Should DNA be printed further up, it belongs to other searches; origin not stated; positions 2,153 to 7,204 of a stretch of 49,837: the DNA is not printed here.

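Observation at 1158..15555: Archaeal-type beta-glucan (cellulose-like) synthesis and remodelling cluster combined with a three-component GtrB/GtrA/YfhO-type glycosylation module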

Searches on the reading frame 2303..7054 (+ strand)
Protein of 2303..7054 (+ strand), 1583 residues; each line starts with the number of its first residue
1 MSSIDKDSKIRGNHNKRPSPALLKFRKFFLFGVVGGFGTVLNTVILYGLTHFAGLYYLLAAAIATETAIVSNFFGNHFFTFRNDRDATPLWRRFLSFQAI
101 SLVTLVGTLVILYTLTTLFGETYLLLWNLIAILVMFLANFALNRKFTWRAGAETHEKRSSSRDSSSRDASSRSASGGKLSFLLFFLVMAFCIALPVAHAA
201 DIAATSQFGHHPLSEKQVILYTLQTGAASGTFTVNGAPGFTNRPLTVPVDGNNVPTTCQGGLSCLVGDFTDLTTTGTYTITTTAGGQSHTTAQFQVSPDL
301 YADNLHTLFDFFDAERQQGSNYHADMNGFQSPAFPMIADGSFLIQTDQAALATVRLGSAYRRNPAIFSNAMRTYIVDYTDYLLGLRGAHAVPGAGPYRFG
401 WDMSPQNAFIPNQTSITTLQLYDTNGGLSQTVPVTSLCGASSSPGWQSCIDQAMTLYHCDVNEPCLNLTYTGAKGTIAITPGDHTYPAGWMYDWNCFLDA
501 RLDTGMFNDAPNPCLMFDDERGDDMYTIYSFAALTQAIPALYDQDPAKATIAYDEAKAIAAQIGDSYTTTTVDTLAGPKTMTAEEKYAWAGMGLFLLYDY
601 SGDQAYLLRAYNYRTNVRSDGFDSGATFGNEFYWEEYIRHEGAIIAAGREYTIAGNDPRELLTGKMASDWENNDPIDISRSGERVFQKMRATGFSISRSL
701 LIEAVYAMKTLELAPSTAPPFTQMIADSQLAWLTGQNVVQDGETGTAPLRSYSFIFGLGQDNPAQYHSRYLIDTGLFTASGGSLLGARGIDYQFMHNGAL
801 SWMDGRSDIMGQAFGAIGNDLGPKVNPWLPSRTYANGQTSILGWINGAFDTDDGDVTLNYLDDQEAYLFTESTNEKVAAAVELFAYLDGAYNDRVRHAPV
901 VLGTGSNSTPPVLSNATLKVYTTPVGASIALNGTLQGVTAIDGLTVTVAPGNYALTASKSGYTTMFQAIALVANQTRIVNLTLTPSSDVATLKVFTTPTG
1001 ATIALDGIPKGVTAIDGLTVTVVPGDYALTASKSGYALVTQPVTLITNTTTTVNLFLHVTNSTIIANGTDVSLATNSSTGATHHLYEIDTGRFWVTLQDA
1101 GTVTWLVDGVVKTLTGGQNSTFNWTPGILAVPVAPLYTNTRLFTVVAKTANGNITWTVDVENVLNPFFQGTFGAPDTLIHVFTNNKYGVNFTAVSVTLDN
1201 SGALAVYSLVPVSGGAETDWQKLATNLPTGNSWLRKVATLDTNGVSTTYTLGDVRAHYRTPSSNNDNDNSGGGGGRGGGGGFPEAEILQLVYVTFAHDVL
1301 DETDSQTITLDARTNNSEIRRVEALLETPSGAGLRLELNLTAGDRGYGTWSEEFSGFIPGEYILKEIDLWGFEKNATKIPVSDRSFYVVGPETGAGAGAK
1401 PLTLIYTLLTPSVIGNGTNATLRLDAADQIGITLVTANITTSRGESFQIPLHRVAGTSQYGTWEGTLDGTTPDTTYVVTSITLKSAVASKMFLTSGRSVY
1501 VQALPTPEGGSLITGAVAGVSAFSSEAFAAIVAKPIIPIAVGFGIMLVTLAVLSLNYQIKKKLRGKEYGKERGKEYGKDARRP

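Call 3: search_protein_families(library=pfam, proteins=[window:2303-7054:+], max_evalue=0.01)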
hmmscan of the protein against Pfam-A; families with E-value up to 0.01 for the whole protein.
window:2303-7054:+ (1583 aa): 4 families
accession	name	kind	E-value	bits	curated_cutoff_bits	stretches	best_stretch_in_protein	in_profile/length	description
PF04138.20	GtrA_DPMS_TM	-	8.4e-23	81.2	26.1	1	31-148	2-117/117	GtrA/DPMS, transmembrane domain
PF08308.17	PEGA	-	5.6e-18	65.1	20.8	2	917-986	3-70/71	PEGA domain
PF13620.12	CarboxypepD_reg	-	1.5e-06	28.9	32.3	1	1022-1056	45-80/82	Carboxypeptidase regulatory-like domain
PF02927.20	CelD_N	-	0.0037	18.4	24.6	0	206-283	9-82/86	Cellulase N-terminal ig-like domain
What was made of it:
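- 2384..2749 (+): g2 aa 28-149: GtrA/DPMS four-helix transmembrane domain. PF04138 at 8.4e-23, 81 bits against a cut-off of 26 (call 3).
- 5051..5482 (+): g2 aa 917-1060: two PEGA / CarboxypepD_reg-like beta-sandwich domains. PF08308 at 5.6e-18 with 2 stretches, and PF13620 (call 3).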

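Call 4: search_protein_families(library=ncbifam, proteins=[window:2303-7054:+], max_evalue=0.01)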
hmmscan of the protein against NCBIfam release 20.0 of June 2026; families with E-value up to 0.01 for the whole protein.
window:2303-7054:+ (1583 aa): 0 families

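Call 12: search_solved_structures(query=window:2303-7054:+, max_evalue=1)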
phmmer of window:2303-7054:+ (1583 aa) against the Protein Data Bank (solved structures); distinct sequences matched with E-value up to 1: 2.
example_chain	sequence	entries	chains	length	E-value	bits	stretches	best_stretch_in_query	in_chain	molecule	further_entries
5mlz_A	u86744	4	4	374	1.6e-05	25.9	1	28-149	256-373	Dolichol monophosphate mannose synthase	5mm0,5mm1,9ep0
6eld_A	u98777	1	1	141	0.83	10.3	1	1254-1294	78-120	Nucleolysin TIA-1 isoform p40,U1 small nuclear ribonucleoprotein C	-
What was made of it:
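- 2384..2749 (+): It matches the TM domain of PfDPMS 5mlz (residues 256-373) at 1.6e-5 (call 12).
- On GtrA / DPMS transmembrane domain: Matches the PfDPMS TM domain (call 12).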
